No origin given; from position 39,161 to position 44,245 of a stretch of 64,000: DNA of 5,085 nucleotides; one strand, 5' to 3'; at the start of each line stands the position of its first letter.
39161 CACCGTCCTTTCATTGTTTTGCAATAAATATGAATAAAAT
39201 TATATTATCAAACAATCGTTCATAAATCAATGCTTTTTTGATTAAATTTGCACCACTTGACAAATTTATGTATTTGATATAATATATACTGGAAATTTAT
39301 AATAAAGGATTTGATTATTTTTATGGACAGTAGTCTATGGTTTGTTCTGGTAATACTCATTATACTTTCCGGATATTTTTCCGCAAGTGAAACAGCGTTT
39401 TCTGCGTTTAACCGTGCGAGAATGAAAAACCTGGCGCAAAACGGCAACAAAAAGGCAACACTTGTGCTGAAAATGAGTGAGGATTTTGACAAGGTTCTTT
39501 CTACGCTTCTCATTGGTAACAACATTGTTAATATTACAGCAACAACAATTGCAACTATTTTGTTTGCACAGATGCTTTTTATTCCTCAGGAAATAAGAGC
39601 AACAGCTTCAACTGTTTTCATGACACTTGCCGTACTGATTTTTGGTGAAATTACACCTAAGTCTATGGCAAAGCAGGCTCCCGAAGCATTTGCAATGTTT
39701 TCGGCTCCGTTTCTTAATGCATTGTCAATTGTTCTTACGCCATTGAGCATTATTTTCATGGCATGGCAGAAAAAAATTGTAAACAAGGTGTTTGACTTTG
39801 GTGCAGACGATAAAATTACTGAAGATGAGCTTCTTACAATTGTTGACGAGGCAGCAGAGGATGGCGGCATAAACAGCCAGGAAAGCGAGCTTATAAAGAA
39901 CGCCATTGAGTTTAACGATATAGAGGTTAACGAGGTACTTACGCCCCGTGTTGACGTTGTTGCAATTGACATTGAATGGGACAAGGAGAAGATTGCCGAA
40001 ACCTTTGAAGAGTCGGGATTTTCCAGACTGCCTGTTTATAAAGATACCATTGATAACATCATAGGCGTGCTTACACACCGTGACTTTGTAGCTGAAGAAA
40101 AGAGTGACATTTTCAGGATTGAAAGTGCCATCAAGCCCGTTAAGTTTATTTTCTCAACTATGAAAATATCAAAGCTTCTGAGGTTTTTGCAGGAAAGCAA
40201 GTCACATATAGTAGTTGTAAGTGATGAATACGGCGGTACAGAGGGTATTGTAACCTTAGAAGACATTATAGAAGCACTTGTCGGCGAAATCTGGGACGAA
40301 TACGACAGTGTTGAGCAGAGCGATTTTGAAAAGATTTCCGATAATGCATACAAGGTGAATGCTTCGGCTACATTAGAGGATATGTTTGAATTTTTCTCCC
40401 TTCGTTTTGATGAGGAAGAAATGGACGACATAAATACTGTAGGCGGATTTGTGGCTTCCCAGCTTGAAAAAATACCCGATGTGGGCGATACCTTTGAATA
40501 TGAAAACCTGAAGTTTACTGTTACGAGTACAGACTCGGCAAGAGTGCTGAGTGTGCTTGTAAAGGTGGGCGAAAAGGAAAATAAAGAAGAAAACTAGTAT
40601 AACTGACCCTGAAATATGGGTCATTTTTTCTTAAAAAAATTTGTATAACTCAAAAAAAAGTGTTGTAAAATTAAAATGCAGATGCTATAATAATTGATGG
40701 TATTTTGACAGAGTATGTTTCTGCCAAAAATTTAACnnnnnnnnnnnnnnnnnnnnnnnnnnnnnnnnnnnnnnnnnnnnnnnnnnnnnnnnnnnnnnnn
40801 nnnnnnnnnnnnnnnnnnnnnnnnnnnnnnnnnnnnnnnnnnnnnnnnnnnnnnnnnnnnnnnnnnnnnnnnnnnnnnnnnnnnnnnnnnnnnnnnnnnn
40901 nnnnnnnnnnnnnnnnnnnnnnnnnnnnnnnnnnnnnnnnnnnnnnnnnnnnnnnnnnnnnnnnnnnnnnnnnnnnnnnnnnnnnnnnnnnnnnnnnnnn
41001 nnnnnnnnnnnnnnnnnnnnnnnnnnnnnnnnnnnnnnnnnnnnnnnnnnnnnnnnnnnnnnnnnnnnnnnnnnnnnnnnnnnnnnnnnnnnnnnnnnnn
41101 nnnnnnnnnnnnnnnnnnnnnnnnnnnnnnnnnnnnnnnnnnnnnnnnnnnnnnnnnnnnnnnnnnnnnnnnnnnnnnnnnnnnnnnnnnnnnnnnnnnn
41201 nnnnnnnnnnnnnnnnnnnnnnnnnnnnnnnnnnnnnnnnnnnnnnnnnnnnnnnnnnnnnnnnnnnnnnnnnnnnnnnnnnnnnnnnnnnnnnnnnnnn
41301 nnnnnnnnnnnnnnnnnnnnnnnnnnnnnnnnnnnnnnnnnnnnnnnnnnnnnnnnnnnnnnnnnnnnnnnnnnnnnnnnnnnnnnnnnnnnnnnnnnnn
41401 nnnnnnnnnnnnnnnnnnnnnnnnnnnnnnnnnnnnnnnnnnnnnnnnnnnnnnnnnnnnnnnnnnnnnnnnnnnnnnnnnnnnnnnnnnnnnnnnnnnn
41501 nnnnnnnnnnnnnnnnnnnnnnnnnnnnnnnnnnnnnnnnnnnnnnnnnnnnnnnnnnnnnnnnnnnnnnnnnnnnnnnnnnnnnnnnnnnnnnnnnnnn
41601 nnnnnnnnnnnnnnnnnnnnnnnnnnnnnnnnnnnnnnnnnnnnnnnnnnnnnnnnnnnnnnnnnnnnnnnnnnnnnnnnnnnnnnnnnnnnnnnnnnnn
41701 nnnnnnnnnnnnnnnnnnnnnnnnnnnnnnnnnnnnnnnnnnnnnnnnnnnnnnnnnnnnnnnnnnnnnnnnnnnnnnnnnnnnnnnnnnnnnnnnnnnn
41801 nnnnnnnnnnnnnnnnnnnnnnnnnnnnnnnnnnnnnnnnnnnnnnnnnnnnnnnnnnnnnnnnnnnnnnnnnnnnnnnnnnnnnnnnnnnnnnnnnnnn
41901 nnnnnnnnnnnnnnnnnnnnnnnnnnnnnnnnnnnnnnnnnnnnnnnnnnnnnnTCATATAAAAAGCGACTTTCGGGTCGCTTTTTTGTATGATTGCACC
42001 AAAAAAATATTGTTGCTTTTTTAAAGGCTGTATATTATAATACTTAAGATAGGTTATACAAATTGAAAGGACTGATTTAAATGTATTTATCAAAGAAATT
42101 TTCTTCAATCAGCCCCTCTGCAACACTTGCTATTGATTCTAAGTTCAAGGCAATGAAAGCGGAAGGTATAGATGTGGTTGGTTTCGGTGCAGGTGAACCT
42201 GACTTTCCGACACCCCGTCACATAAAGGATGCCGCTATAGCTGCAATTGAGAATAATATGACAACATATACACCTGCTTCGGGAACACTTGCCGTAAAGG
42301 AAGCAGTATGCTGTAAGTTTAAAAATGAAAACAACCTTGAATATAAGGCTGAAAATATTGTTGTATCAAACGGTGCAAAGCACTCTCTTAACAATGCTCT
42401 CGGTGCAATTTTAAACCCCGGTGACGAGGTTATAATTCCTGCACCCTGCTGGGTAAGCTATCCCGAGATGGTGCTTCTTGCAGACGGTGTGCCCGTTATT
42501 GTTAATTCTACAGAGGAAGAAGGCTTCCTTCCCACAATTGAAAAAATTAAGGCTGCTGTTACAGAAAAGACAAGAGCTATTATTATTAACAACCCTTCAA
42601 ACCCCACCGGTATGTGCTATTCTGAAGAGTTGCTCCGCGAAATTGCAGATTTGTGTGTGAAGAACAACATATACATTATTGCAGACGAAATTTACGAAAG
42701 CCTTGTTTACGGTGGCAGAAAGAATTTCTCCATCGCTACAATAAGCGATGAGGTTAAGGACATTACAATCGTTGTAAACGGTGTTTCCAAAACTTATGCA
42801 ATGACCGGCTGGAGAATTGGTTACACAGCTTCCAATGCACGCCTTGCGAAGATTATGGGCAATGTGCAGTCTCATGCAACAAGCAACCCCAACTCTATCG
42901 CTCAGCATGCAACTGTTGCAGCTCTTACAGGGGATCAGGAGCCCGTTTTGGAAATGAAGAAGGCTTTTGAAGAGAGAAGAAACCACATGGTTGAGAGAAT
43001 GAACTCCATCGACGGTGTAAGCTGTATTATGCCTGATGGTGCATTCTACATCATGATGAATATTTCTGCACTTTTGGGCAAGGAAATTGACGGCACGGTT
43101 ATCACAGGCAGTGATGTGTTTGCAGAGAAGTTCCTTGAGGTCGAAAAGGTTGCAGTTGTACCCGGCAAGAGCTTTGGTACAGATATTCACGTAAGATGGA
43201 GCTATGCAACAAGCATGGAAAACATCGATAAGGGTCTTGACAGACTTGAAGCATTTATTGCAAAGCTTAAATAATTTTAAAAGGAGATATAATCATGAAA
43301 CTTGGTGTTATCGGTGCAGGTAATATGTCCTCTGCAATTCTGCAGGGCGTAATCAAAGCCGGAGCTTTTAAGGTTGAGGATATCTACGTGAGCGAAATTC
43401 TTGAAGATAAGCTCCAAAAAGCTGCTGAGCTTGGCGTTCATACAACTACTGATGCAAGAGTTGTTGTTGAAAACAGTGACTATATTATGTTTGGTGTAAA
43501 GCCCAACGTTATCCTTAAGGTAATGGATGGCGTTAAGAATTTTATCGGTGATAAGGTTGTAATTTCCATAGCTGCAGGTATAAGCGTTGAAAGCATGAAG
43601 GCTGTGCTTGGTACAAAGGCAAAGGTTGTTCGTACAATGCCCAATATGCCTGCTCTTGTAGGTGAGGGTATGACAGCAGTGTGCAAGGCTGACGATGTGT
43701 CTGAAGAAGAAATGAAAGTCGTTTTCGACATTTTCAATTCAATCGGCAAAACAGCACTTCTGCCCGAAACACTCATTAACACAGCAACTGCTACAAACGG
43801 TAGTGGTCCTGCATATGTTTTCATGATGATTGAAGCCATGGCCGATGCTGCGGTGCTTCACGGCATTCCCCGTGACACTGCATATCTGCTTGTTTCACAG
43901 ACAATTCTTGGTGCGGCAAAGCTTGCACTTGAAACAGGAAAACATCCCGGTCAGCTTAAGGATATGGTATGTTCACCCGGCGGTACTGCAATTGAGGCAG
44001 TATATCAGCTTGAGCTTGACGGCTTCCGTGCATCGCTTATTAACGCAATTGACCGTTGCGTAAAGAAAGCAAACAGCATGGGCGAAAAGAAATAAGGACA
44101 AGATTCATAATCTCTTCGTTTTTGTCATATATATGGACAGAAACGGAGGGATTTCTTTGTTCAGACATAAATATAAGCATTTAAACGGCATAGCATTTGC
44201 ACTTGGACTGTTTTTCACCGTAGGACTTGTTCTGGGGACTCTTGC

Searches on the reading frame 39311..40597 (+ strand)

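Call 20: search_protein_families(library=pfam, proteins=[window:39311-40597:+], max_evalue=0.0001)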
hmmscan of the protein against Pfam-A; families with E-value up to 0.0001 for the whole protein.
window:39311-40597:+ (428 aa): 3 families
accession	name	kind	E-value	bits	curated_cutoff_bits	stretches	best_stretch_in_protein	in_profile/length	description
PF01595.25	CNNM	-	3.2e-49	167.5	28.4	1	12-191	2-181/181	Cyclin M transmembrane N-terminal domain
PF03471.22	CorC_HlyC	-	9.9e-19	67.6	27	1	341-418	2-78/81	Transporter associated domain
PF00571.33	CBS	-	4.1e-17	62.7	24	2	274-324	6-56/57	CBS domain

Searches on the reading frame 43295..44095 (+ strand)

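Call 20: search_protein_families(library=pfam, proteins=[window:43295-44095:+], max_evalue=0.0001)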
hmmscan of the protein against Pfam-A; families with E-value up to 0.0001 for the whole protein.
window:43295-44095:+ (266 aa): 2 families
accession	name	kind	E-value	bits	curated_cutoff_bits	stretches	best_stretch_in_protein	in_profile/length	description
PF14748.11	P5CR_dimer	-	1.2e-38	132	25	1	158-262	1-105/105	Pyrroline-5-carboxylate reductase dimerisation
PF03807.23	F420_oxidored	-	1.3e-13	51.8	21.6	1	2-95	1-94/94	NADP oxidoreductase coenzyme F420-dependent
